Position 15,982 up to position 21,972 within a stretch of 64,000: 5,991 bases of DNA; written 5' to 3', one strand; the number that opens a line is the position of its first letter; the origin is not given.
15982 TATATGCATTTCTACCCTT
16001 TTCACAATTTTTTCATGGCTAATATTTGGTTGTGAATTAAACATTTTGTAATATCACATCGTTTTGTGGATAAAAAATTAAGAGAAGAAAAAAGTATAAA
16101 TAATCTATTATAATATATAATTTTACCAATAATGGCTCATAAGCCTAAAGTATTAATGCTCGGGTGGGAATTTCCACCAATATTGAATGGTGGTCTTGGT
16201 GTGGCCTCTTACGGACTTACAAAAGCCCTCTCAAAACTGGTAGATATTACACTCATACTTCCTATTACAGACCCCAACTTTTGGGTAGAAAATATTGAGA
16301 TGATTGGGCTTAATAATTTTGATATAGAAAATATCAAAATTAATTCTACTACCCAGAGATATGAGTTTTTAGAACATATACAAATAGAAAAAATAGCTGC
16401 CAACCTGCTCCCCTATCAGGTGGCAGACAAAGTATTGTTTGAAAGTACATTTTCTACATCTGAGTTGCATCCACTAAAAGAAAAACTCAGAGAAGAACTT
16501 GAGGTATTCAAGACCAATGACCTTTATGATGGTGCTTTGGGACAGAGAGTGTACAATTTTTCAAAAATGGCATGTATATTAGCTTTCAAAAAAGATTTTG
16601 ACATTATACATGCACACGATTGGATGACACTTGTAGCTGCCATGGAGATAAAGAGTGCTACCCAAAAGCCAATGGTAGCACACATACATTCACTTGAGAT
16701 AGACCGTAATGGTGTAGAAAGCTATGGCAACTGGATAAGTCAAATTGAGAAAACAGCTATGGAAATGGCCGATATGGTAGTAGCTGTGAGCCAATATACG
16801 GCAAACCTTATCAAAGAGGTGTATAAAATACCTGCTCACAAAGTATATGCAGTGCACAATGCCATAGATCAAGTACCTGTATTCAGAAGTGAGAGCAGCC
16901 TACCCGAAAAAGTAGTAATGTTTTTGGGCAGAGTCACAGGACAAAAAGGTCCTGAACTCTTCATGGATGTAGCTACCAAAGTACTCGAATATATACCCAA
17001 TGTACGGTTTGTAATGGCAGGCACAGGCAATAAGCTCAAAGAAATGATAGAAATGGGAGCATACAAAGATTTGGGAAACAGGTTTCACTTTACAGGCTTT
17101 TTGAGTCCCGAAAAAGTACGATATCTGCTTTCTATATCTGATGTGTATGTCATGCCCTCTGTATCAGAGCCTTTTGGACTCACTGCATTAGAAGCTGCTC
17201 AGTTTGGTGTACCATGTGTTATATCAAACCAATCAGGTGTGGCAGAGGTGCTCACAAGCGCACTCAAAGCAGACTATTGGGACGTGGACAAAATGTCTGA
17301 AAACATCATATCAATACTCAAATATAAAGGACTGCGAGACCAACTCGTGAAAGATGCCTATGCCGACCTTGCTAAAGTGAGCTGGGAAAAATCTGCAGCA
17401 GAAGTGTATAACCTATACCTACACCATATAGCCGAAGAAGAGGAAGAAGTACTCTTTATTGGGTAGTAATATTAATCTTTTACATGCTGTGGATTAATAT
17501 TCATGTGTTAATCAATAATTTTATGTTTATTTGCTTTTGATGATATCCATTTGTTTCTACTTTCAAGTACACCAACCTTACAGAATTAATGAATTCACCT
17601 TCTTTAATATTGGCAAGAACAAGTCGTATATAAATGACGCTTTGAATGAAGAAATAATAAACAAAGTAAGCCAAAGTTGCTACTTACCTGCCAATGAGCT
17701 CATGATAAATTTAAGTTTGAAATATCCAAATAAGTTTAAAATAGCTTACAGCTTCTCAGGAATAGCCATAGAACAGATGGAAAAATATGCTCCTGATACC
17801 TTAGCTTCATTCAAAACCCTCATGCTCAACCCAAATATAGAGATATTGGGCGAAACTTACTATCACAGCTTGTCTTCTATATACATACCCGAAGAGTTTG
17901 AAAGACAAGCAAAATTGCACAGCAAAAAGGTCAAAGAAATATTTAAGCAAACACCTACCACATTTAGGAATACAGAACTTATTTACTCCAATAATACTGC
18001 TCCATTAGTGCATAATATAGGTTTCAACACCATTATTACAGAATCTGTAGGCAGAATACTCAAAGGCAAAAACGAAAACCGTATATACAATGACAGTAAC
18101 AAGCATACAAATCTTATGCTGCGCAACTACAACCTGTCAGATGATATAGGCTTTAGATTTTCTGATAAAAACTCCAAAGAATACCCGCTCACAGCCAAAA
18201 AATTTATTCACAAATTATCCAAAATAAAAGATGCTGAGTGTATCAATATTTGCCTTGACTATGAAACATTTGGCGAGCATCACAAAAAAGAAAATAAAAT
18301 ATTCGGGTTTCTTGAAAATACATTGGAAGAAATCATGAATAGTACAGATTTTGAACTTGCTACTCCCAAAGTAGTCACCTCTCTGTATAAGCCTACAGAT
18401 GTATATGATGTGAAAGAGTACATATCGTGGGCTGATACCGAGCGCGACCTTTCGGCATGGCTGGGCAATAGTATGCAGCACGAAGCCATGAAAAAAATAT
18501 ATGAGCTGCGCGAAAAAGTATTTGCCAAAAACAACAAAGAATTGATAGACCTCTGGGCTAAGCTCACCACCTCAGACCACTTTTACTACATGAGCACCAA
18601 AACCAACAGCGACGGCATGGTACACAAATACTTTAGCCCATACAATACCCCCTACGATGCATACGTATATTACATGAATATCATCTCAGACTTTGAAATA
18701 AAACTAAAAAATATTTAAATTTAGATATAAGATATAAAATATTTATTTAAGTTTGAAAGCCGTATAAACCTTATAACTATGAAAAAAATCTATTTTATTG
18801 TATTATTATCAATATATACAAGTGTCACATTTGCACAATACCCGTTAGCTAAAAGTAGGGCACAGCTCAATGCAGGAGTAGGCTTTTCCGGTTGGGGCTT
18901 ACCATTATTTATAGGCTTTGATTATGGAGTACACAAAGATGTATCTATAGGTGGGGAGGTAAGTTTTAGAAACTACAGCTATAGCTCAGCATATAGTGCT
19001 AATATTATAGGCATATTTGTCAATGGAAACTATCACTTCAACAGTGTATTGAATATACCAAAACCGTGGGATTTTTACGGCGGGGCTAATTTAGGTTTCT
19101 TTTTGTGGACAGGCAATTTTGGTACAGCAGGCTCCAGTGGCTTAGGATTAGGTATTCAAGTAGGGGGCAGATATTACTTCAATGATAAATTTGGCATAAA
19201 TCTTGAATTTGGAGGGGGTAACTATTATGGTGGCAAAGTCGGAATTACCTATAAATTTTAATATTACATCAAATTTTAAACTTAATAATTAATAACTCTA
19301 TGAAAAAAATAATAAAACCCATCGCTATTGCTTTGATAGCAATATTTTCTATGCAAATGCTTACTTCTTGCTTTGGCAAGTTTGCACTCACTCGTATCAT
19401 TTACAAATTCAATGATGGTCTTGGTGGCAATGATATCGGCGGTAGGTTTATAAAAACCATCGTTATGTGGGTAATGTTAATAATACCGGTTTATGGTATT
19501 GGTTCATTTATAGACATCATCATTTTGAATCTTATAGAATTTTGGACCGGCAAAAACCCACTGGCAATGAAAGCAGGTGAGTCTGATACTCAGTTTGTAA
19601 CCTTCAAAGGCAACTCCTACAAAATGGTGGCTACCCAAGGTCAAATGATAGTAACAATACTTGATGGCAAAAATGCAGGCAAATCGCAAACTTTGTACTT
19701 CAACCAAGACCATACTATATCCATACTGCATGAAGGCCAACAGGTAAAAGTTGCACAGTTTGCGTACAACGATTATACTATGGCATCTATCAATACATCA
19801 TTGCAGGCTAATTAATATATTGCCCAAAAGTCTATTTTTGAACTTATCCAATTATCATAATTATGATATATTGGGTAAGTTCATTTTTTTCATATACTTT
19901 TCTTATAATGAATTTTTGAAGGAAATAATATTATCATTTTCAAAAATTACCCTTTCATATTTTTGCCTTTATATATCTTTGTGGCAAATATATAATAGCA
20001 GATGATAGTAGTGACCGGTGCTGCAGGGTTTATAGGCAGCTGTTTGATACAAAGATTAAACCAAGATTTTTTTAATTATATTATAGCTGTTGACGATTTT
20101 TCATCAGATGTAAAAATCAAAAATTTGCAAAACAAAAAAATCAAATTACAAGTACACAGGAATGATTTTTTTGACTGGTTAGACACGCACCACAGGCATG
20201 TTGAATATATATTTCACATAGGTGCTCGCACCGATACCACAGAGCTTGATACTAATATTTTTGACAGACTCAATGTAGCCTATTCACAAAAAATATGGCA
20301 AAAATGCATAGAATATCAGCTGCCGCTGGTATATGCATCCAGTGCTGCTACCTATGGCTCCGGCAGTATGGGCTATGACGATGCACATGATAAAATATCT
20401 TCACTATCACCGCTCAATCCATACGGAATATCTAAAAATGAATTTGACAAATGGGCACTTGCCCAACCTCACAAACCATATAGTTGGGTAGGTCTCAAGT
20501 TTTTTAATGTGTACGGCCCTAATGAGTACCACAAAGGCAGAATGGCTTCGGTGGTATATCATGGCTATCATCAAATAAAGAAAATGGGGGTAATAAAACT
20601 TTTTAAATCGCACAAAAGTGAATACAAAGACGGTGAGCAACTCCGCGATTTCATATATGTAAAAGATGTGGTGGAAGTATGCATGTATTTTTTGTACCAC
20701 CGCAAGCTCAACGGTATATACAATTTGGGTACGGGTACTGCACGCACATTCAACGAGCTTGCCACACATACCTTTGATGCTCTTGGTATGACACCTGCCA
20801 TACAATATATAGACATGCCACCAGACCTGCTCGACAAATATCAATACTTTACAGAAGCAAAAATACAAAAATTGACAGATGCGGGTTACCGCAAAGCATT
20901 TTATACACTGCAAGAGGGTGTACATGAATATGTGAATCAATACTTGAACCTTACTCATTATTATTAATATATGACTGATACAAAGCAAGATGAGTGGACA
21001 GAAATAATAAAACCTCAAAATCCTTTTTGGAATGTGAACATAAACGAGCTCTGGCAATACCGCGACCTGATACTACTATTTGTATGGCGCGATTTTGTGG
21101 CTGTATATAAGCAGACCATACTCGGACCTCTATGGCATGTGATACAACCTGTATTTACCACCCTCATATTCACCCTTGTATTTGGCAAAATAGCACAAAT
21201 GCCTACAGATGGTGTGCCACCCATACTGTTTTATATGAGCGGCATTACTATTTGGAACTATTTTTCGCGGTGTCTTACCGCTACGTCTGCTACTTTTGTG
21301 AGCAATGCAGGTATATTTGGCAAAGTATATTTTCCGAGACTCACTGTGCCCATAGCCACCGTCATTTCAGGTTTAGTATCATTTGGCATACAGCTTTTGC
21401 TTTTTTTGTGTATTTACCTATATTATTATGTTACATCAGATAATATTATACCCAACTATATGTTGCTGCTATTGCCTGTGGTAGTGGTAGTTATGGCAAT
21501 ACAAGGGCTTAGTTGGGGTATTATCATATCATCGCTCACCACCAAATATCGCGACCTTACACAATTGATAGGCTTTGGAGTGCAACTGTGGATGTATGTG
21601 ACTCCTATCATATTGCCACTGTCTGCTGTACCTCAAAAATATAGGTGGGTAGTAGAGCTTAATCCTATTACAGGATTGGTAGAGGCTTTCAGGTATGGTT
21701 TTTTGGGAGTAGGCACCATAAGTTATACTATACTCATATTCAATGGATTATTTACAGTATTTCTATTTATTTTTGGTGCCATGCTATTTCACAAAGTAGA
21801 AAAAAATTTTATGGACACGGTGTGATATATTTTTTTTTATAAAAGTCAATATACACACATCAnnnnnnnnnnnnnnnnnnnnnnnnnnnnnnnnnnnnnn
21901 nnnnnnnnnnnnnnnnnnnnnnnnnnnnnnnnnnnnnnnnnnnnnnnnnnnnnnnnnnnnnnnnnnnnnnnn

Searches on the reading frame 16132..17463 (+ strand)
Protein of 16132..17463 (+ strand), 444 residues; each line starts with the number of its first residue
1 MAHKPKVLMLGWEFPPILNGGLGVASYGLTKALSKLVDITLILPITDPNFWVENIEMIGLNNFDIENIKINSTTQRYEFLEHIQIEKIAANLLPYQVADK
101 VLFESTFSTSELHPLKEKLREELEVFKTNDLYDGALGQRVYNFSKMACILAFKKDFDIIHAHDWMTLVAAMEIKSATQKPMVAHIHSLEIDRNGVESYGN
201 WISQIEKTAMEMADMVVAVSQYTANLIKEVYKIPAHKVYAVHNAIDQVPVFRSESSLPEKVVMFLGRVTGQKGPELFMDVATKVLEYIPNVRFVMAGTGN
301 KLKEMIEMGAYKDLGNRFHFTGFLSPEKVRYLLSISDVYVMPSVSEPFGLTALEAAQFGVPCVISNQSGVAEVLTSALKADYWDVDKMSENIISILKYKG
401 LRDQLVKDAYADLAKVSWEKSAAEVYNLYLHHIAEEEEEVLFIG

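Call 75: search_protein_families(library=pfam, proteins=[window:16132-17463:+], max_evalue=0.00001)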
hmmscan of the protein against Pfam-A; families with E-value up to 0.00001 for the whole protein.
window:16132-17463:+ (444 aa): 6 families
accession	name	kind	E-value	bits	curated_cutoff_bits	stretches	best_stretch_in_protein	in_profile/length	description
PF00534.26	Glycos_transf_1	-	9.5e-32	110.3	26.4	1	256-410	12-170/172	Glycosyl transferases group 1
PF13692.12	Glyco_trans_1_4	-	1.1e-24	87.8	27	1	259-397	1-141/142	Glycosyl transferases group 1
PF20706.3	GT4-conflict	-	2.2e-19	70.2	26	1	162-381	88-327/385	Family 4 Glycosyltransferase in conflict systems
PF08323.17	Glyco_transf_5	-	2.4e-19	70.4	22.7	1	6-229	1-226/239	Starch synthase catalytic domain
PF13439.12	Glyco_transf_4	-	2.6e-19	70.3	28.5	1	140-246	57-167/170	Glycosyltransferase Family 4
PF13579.12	Glyco_trans_4_4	-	2.1e-10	41.6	29.7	1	154-243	70-157/158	Glycosyl transferase 4-like domain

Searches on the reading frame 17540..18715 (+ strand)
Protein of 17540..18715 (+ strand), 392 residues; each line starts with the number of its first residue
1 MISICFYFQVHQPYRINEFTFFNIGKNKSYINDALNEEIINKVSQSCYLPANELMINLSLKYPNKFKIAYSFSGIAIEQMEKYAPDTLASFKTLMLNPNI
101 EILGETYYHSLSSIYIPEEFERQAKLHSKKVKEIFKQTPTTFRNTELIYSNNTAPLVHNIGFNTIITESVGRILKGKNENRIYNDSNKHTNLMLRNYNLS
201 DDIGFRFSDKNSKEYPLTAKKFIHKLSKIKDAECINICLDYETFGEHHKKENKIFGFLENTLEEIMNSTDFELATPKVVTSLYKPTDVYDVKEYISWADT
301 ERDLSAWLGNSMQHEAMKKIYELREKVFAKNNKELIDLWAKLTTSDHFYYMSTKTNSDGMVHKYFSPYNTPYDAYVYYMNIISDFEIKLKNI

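Call 75: search_protein_families(library=pfam, proteins=[window:17540-18715:+], max_evalue=0.00001)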
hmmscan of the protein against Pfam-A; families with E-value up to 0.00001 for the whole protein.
window:17540-18715:+ (392 aa): 1 family
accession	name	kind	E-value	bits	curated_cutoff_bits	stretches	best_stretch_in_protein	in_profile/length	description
PF03065.20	Glyco_hydro_57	-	1.7e-65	221.6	21.2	1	6-291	2-290/291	Glycosyl hydrolase family 57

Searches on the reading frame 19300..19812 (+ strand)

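Call 75: search_protein_families(library=pfam, proteins=[window:19300-19812:+], max_evalue=0.00001)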
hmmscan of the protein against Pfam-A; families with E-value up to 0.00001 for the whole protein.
window:19300-19812:+ (171 aa): 1 family
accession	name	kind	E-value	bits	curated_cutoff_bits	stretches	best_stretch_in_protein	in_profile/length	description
PF11810.13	DUF3332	-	3.8e-35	121.5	25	1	9-158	3-146/170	Domain of unknown function (DUF3332)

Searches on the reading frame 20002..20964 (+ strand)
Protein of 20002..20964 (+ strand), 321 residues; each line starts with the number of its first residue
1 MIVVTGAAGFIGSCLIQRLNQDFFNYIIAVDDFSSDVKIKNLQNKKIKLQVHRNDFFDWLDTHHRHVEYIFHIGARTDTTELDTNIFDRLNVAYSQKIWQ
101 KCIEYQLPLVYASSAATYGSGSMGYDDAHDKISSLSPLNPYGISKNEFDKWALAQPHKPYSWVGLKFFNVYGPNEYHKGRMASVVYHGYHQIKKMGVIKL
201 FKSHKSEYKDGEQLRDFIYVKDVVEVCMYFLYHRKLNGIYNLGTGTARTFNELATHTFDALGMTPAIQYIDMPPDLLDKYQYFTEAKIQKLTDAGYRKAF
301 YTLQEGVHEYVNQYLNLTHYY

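Call 48: search_protein_families(library=pfam, proteins=[window:20002-20964:+], max_evalue=0.001)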
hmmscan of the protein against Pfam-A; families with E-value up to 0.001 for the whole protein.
window:20002-20964:+ (321 aa): 5 families
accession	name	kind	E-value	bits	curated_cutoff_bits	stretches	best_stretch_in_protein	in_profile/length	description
PF01370.27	Epimerase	-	4.4e-35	121.7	20.9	1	2-243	1-240/240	NAD dependent epimerase/dehydratase family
PF16363.11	GDP_Man_Dehyd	-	2.8e-16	60.3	27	1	4-264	2-269/332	GDP-mannose 4,6 dehydratase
PF01073.25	3Beta_HSD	-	1.9e-09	37.4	22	1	3-225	1-223/280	3-beta hydroxysteroid dehydrogenase/isomerase family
PF04321.23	RmlD_sub_bind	-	1.8e-07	31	27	1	2-173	3-154/287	RmlD substrate binding domain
PF07993.18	NAD_binding_4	-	0.00022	20.9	20.1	0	64-122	86-145/258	Male sterility protein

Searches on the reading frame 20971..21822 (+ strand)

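Call 48: search_protein_families(library=pfam, proteins=[window:20971-21822:+], max_evalue=0.001)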
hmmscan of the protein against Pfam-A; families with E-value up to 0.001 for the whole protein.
window:20971-21822:+ (284 aa): 1 family
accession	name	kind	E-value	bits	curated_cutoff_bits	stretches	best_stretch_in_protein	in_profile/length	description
PF01061.29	ABC2_membrane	-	4.7e-21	75.7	26.9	1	34-244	3-210/211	ABC-2 type transporter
